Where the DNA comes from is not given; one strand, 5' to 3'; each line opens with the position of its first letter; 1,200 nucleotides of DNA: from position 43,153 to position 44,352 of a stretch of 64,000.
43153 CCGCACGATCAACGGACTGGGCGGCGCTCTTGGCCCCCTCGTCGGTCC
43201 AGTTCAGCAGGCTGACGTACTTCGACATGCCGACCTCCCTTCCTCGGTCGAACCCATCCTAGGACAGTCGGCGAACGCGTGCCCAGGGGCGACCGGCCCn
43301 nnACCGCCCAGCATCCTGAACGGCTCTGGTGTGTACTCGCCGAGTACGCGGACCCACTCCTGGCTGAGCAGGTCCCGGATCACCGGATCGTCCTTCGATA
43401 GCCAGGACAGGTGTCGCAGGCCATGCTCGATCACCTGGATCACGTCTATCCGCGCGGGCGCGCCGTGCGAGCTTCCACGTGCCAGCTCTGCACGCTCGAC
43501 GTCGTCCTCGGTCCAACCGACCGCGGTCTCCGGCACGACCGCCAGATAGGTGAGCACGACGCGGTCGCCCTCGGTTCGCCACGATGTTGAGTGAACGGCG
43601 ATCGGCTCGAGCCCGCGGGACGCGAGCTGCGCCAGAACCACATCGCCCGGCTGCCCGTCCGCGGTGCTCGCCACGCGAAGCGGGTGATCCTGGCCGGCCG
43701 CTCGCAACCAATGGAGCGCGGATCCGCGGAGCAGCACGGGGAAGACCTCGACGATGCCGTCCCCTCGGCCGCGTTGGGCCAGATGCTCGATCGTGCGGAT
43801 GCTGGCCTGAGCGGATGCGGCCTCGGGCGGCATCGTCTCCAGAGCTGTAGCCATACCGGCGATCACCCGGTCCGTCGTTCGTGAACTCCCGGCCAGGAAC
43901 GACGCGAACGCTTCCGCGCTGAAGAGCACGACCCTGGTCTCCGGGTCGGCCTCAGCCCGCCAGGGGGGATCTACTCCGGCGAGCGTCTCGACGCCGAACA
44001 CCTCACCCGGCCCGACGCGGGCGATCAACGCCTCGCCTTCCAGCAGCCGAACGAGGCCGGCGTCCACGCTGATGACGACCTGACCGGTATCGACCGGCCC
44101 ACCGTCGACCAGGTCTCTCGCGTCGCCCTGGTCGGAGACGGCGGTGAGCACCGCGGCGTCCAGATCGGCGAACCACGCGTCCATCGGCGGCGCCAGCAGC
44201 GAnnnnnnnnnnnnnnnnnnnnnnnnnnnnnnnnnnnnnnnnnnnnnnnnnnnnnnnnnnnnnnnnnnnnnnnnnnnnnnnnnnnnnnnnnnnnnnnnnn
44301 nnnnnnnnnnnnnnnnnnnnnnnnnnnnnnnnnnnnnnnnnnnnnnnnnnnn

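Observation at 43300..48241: HD hydrolase plus a 1459-aa Zn-ribbon/cyclase/STAND-ATPase/TPR protein with an unassigned C-terminal module instead of the usual LuxR HTH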

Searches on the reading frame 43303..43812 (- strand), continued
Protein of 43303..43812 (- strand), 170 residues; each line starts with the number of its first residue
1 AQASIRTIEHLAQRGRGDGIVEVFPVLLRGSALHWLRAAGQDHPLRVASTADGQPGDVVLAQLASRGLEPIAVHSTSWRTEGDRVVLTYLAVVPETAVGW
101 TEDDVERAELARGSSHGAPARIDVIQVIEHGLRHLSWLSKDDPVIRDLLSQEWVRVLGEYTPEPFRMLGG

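Call 84: get_annotated_region(hit=H1, flank=5000)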
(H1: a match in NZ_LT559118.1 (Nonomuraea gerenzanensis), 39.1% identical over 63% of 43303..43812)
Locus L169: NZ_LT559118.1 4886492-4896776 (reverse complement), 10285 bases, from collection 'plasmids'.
description: Nonomuraea gerenzanensis isolate nono1 plasmid I, complete sequence
organism: Nonomuraea gerenzanensis (NCBI taxid 93944)
taxonomy: Bacteria; Actinomycetota; Actinomycetes; Streptosporangiales; Streptosporangiaceae; Nonomuraea; Nonomuraea gerenzanensis
host: -; source: -; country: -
typing (MOB-suite, as given by PLSDB): non-mobilizable
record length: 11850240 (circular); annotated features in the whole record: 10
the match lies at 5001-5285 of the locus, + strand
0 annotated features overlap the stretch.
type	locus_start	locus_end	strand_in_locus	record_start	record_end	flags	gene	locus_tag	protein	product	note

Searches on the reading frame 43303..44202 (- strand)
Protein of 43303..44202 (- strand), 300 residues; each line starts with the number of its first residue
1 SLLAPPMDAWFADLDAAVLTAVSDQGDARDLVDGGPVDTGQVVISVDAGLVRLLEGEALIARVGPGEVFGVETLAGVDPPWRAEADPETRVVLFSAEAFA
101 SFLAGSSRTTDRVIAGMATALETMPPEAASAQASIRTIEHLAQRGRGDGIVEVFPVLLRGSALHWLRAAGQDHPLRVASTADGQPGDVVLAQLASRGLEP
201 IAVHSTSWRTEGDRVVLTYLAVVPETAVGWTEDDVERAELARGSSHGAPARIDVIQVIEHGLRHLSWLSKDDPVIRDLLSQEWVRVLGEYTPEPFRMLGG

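Call 11: find_homologous_proteins(query=window:43303-44202:-, max_evalue=0.001)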
Query window:43303-44202:- (300 aa): 29 proteins with E <= 0.001 among 8000 candidates.
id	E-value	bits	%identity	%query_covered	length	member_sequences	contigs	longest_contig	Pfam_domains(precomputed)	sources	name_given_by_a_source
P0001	2.2e-84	301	83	56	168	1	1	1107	-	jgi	jgi:hypothetical protein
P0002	1.2e-76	276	73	59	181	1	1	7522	-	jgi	jgi:hypothetical protein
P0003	3.8e-74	268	50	100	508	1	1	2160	PF00027.36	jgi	jgi:CRP-like cAMP-binding protein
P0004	1.2e-53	201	47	82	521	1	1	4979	PF00027.36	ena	-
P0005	5.9e-40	156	52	51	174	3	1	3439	-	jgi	jgi:hypothetical protein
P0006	5.6e-39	152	41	84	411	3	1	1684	PF00027.36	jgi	jgi:CRP/FNR family transcriptional regulator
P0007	7.2e-38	149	40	87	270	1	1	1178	PF00027.36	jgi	jgi:hypothetical protein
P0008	7.3e-38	149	46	68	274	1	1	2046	PF00027.36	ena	-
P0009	1.0e-36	145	39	84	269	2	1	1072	PF00027.36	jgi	jgi:CRP-like cAMP-binding protein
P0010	1.4e-36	145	53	49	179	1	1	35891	-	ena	-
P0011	7.9e-36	142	43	69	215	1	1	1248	-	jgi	-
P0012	3.7e-35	140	39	88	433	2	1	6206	PF00027.36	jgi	-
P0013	9.0e-35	139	53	49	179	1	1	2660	-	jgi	jgi:hypothetical protein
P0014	2.3e-33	134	47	59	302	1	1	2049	PF00027.36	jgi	jgi:hypothetical protein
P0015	1.2e-32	132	49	50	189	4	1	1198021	-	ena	-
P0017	1.2e-30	125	49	49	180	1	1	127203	-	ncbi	ncbi:MAG: hypothetical protein ACYDCC_08070 [Actinomycetota bacterium]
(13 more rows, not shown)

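Call 21: predict_structure(alignment_id=A1)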
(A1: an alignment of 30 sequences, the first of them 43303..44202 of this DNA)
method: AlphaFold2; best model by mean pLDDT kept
length: 300 residues; sequences in the alignment: 30
mean_pLDDT: 85.9   pTM: 0.67
mean pLDDT of the five models: 85.9, 85.3, 84.3, 83.6, 82.0
residues with pLDDT >= 90: 160; 70-90: 114; 50-70: 19; < 50: 7
segments of 3 or more residues with pLDDT < 50: 1-6
pLDDT, mean of each block of 10 residues (from residue 1): 46 74 86 91 93 92 91 87 95 90 76 82 81 79 68 97 95 89 85 96 91 85 94 93 82 93 95 96 95 59
secondary structure, 60 per line:
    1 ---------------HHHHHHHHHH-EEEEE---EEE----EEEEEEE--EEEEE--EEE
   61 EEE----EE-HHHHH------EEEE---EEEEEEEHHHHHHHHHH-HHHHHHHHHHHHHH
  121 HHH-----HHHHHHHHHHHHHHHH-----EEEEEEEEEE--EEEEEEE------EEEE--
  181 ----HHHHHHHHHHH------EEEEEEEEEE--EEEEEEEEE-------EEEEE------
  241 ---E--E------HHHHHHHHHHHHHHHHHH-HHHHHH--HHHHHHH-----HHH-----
elements in order: H16-25 E27-31 E35-37 E42-48 E51-55 E58-63 H71-75 E82-85 E89-95 H96-105 H107-123 H129-144 E150-159 E162-168 E175-178 H185-195 E202-211 E214-222 E230-234 H254-271 H273-278 H281-287

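Call 25: fold_search(model_id=the predicted structure, library=pdb)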
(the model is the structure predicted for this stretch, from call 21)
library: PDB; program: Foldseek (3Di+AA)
matches with E <= 10: 1167; with E <= 0.001: 459
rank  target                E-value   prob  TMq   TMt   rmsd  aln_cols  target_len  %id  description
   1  4ev0_A                1.4e-07  1.00  0.34  0.46  19.0       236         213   19  Crystal Structure of Thermus thermophilus Catabolite Activator Protein (released 2012-06-20)
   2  3d0s_A                2.2e-07  1.00  0.34  0.45  19.0       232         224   18  cAMP receptor protein from m.tuberculosis, cAMP-free form (released 2009-02-03)
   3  4a2u_F                2.7e-07  1.00  0.35  0.45  19.6       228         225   19  CRP(CAP) from Myco. Tuberculosis, with cAMP (released 2012-10-10)
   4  4a2u_H                3.0e-07  1.00  0.34  0.44  19.1       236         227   19  CRP(CAP) from Myco. Tuberculosis, with cAMP (released 2012-10-10)
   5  4ev0_D                4.0e-07  1.00  0.34  0.47   2.6       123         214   24  Crystal Structure of Thermus thermophilus Catabolite Activator Protein (released 2012-06-20)
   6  3h3u_B                8.7e-07  1.00  0.30  0.40  20.6       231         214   19  Crystal structure of CRP (cAMP receptor Protein) from Mycobacterium tuberculosis (released 2010-02-02)
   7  4cyd_A                9.7e-07  1.00  0.34  0.45  18.8       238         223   15  GlxR bound to cAMP (released 2014-12-17)
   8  3r6s_F                1.0e-06  1.00  0.34  0.45  19.2       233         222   15  Crystal structure of GlxR transcription factor from Corynebacterium glutamicum with cAMP (released 2012-03-28)
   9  3d0s_B                1.5e-06  1.00  0.30  0.40  20.4       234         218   18  cAMP receptor protein from m.tuberculosis, cAMP-free form (released 2009-02-03)
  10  3r6s_A                1.9e-06  1.00  0.34  0.44  19.1       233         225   14  Crystal structure of GlxR transcription factor from Corynebacterium glutamicum with cAMP (released 2012-03-28)
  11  3i54_C                1.9e-06  1.00  0.32  0.45  19.4       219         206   20  Crystal structure of MtbCRP in complex with cAMP (released 2009-09-08)
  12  3r6s_C                2.0e-06  1.00  0.33  0.43  19.3       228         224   15  Crystal structure of GlxR transcription factor from Corynebacterium glutamicum with cAMP (released 2012-03-28)
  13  3i54_D                2.5e-06  1.00  0.33  0.43  19.6       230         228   19  Crystal structure of MtbCRP in complex with cAMP (released 2009-09-08)
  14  7t4u_B                2.5e-06  1.00  0.29  0.20  17.5       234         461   12  Crystal Structure of cGMP-dependent Protein Kinase (released 2023-06-14)
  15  3mzh_A                2.6e-06  1.00  0.35  0.45  19.5       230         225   19  Crystal structure of cAMP receptor protein from mycobacterium tuberculosis in complex with cAMP and its DNA binding el (released 2011-06-08)
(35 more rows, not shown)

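Call 28: find_encoding_contigs(protein=P0015, flank=6000, max_places=2)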
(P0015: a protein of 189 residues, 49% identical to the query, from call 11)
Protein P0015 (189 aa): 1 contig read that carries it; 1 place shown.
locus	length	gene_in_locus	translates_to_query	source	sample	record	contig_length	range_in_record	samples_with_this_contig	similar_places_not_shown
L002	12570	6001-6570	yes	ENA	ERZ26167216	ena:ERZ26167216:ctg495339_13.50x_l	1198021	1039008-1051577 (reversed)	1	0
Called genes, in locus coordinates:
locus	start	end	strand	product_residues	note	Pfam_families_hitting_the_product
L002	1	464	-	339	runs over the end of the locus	PF00296:Bac_luciferase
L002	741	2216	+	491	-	PF07690:MFS_1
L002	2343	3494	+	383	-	PF01168:Ala_racemase_N, PF14031:D-ser_dehydrat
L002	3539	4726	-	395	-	-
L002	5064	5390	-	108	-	PF08734:GYD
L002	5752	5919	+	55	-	-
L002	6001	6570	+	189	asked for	-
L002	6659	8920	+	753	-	PF00270:DEAD, PF00271:Helicase_C, PF16124:RecQ_Zn_bind, PF09382:RQC, PF00570:HRDC, PF14493:HTH_40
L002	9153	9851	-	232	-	PF00106:adh_short, PF08659:KR (weak), PF13561:adh_short_C2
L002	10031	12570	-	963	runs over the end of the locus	PF13374:TPR_10 (faint), PF03704:BTAD, PF13176:TPR_7 (faint), PF00515:TPR_1 (faint), PF07719:TPR_2 (faint), PF13181:TPR_8 (faint), PF13191:AAA_16, PF13424:TPR_12, +1 more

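Call 29: find_encoding_contigs(protein=P0017, flank=6000, max_places=2)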
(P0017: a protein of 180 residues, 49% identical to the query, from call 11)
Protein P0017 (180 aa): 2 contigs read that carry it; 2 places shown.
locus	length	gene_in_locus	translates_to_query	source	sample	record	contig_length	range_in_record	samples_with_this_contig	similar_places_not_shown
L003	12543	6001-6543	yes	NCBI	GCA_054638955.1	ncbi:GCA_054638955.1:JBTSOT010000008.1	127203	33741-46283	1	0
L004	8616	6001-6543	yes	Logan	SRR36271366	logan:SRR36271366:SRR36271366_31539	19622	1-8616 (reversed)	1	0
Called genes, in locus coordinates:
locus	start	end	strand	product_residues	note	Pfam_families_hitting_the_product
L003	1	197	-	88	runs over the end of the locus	-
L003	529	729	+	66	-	PF00313:CSD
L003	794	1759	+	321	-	PF00487:FA_desaturase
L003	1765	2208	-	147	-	PF10604:Polyketide_cyc2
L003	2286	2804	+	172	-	PF01047:MarR, PF09339:HTH_IclR (faint), PF12802:MarR_2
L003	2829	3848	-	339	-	PF02322:Cyt_bd_oxida_II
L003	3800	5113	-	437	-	PF01654:Cyt_bd_oxida_I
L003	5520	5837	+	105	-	-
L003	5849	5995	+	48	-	PF06348:DUF1059 (weak)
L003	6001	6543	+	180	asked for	-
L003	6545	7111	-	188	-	PF21088:MS_channel_1st, PF00924:MS_channel_2nd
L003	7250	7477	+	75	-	-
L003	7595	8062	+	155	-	PF00011:HSP20, PF17886:ArsA_HSP20 (faint)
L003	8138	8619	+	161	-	PF00486:Trans_reg_C, PF03704:BTAD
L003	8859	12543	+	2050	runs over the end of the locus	PF00211:Guanylate_cyc, PF13481:AAA_25 (faint), PF01637:ATPase_2 (faint), PF05729:NACHT (faint), PF13191:AAA_16, PF13401:AAA_22, PF13191:AAA_16, PF13401:AAA_22 (weak), +3 more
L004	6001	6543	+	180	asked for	-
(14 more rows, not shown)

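Call 30: find_encoding_contigs(protein=P0010, flank=6000, max_places=2)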
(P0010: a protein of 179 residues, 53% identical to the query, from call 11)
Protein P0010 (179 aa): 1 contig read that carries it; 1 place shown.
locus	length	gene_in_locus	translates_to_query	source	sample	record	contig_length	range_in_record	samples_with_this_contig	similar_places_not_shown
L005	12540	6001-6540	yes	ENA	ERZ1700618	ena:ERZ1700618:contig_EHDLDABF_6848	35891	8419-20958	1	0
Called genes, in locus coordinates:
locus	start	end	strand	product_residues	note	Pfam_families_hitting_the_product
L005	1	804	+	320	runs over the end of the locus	-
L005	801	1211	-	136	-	PF01584:CheW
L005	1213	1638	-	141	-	PF00015:MCPsignal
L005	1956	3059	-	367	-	PF02743:dCache_1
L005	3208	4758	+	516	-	PF13401:AAA_22 (weak), PF25872:HTH_77 (weak)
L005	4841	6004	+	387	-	PF00027:cNMP_binding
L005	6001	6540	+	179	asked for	-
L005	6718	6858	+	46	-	-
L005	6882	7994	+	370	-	PF01266:DAO, PF07992:Pyr_redox_2 (faint), PF12831:FAD_oxidored (faint), PF13450:NAD_binding_8 (weak)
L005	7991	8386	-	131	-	-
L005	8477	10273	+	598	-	PF02687:FtsX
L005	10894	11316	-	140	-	-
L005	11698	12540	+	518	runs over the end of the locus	PF07992:Pyr_redox_2 (weak), PF00890:FAD_binding_2 (weak), PF01134:GIDA (weak), PF01266:DAO (weak), PF01946:Thi4 (weak), PF12831:FAD_oxidored (weak), PF01593:Amino_oxidase, PF13450:NAD_binding_8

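Call 42: find_related_loci(query=A1, collection=genome_contigs, flank=10000)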
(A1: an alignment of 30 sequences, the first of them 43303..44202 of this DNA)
Query A1 (300 aa) in genome_contigs; peptide patterns used: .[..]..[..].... (x = any residue, [..] = any of these).
250 stretches matched a pattern; 151 encode a relative of the query (tblastn E <= 1e-3); the best 80 are kept; 80 distinct loci.
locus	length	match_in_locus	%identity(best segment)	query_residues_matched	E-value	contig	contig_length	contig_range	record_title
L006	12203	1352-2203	42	34-299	2e-48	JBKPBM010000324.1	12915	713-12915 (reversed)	MAG: Actinomycetota bacterium isolate GB_EKS_MAG_00078 GB_EKS_000000976724, whole genome shotgun sequence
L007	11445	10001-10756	43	57-298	9e-43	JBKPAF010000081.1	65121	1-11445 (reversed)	MAG: Actinomycetota bacterium isolate GB_HAYS_MAG_00013 GB_HAYS_000000077747, whole genome shotgun sequence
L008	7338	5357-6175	39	38-298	2e-39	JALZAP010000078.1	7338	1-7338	MAG: Candidatus Dormiibacterota bacterium isolate KAP bin94 SD1490_NODE_4915_length_7338_cov_0.887672, whole genome shot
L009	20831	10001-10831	38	38-298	6e-38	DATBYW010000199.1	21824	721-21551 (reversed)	MAG TPA_asm: Candidatus Dormiibacterota bacterium isolate SMAG_U7603 k141_1948162, whole genome shotgun sequence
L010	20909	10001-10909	37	4-298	3e-38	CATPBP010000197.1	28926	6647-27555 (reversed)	MAG: Candidatus Dormibacteraeota bacterium isolate S106_Bin_1 genome assembly, contig: S106_000000042019, whole genome s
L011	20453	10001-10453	47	151-300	2e-33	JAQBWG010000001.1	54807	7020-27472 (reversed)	MAG: Chloroflexota bacterium isolate casp150-mb.221 NODE_1493_length_54807_cov_0.059534, whole genome shotgun sequence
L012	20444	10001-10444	48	152-298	3e-33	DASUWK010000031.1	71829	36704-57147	MAG TPA_asm: Candidatus Dormiibacterota bacterium isolate SMAG_U1841 k141_308649, whole genome shotgun sequence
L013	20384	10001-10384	54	175-300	7e-32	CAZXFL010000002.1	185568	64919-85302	MAG TPA_asm: uncultured Actinomycetes bacterium isolate SRP119689_co1_219 genome assembly, contig: NODE_43_length_185568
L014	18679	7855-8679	39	40-299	4e-36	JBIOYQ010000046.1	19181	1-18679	MAG: Actinomycetota bacterium isolate MAG026 k127_1898051, whole genome shotgun sequence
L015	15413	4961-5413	50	151-299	9e-31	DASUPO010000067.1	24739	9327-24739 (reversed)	MAG TPA_asm: Actinomycetota bacterium isolate SMAG_U1657 k141_759447, whole genome shotgun sequence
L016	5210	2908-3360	47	151-299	9e-30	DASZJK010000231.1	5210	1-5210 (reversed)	MAG TPA_asm: Candidatus Dormiibacterota bacterium isolate SMAG_U6627 k141_1262020, whole genome shotgun sequence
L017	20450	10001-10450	47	151-298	9e-30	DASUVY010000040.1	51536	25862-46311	MAG TPA_asm: Candidatus Dormiibacterota bacterium isolate SMAG_U1828 k141_1496447, whole genome shotgun sequence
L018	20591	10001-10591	42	103-300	7e-30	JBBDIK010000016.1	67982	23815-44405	MAG: Actinomycetota bacterium isolate LejiaA_67_18 Lejia_A_735_length_67982_cov_11, whole genome shotgun sequence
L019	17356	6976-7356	48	175-299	9e-30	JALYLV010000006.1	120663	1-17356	MAG: Actinomycetota bacterium isolate AFD bin48 SD1485_NODE_6_length_120663_cov_2.505948, whole genome shotgun sequence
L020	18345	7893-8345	47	151-299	1e-29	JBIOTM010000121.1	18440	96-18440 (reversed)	MAG: Actinomycetota bacterium isolate MAG160 k127_2559231, whole genome shotgun sequence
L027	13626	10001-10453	47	151-299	9e-28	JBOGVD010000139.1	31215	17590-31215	MAG: Actinomycetota bacterium isolate M3-S_metawrap_bin.228 k127_4347645, whole genome shotgun sequence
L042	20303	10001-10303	52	200-299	3e-25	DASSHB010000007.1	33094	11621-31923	MAG TPA_asm: Candidatus Limnocylindrales bacterium isolate SMAG_U1048 k141_550041, whole genome shotgun sequence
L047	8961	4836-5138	51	200-299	7e-25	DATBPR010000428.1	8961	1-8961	MAG TPA_asm: Candidatus Limnocylindrales bacterium isolate SMAG_U4082 k141_109024, whole genome shotgun sequence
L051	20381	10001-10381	46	175-299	2e-24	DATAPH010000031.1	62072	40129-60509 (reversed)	MAG TPA_asm: Actinomycetota bacterium isolate SMAG_U5436 k141_2159436, whole genome shotgun sequence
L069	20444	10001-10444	44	152-299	2e-25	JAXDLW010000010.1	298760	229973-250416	MAG: Chloroflexota bacterium isolate BP_627 scaffold_3608085, whole genome shotgun sequence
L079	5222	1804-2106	50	200-299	3e-23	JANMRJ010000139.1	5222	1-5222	MAG: Acidimicrobiales bacterium isolate OTE_51_concoct_281_sub OTE_51_k141_2880160, whole genome shotgun sequence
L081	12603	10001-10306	49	199-299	4e-23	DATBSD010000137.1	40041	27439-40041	MAG TPA_asm: Candidatus Limnocylindrales bacterium isolate SMAG_U4146 k141_1522949, whole genome shotgun sequence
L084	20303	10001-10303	50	200-299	8e-23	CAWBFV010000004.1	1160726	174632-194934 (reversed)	MAG: uncultured Chloroflexia bacterium isolate MFD09212.bin.2.194 genome assembly, contig: contig_2320, whole genome sho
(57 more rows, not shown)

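Call 63: search_protein_families(library=pfam, proteins=[L027:8972-10453:+, L042:9446-10303:+, L047:4107-5138:+, L051:8636-10393:+, L079:1048-2106:+, L081:9053-10306:+, L084:8225-10303:+, L069:9572-10444:+, L008:2837-6175:+, L012:6857-10444:+], max_evalue=0.01)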
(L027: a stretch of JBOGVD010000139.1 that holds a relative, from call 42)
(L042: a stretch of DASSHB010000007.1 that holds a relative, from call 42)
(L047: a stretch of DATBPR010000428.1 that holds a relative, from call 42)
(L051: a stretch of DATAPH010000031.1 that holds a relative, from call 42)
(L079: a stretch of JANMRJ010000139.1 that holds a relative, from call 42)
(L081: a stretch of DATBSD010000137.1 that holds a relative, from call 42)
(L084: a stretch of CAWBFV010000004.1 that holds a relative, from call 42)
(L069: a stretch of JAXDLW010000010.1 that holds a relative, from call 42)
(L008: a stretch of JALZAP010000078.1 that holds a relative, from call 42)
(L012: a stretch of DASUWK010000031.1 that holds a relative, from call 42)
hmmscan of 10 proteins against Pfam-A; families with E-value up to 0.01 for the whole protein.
L027:8972-10453:+ (494 aa): 0 families

L042:9446-10303:+ (286 aa): 0 families

L047:4107-5138:+ (344 aa): 0 families

L051:8636-10393:+ (586 aa): 0 families

L079:1048-2106:+ (353 aa): 0 families

L081:9053-10306:+ (418 aa): 0 families

L084:8225-10303:+ (693 aa): 1 family
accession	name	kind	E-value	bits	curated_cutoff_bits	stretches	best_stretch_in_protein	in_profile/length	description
PF06253.16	MTTB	-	1.4e-24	86.4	25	1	5-227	27-246/500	Trimethylamine methyltransferase (MTTB)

L069:9572-10444:+ (291 aa): 0 families

L008:2837-6175:+ (1113 aa): 3 families
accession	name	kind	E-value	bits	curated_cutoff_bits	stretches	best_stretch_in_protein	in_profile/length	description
PF00027.35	cNMP_binding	-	4e-10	40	27.5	1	829-912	3-87/89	Cyclic nucleotide-binding domain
PF13401.12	AAA_22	-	4.1e-06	27.6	27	1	36-127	4-97/130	AAA domain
PF13481.12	AAA_25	-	0.0057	16.7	27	1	33-71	29-64/195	AAA domain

L012:6857-10444:+ (1196 aa): 4 families
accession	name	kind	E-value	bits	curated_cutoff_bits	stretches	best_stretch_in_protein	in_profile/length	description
PF00027.35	cNMP_binding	-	6.6e-10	39.3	27.5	1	910-995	2-88/89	Cyclic nucleotide-binding domain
PF13191.12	AAA_16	-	3.7e-05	24.7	32.6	1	111-208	2-104/167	AAA ATPase domain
PF13401.12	AAA_22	-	0.0004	21.1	27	1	129-214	6-101/130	AAA domain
PF13481.12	AAA_25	-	0.01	15.9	27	0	119-151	23-56/195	AAA domain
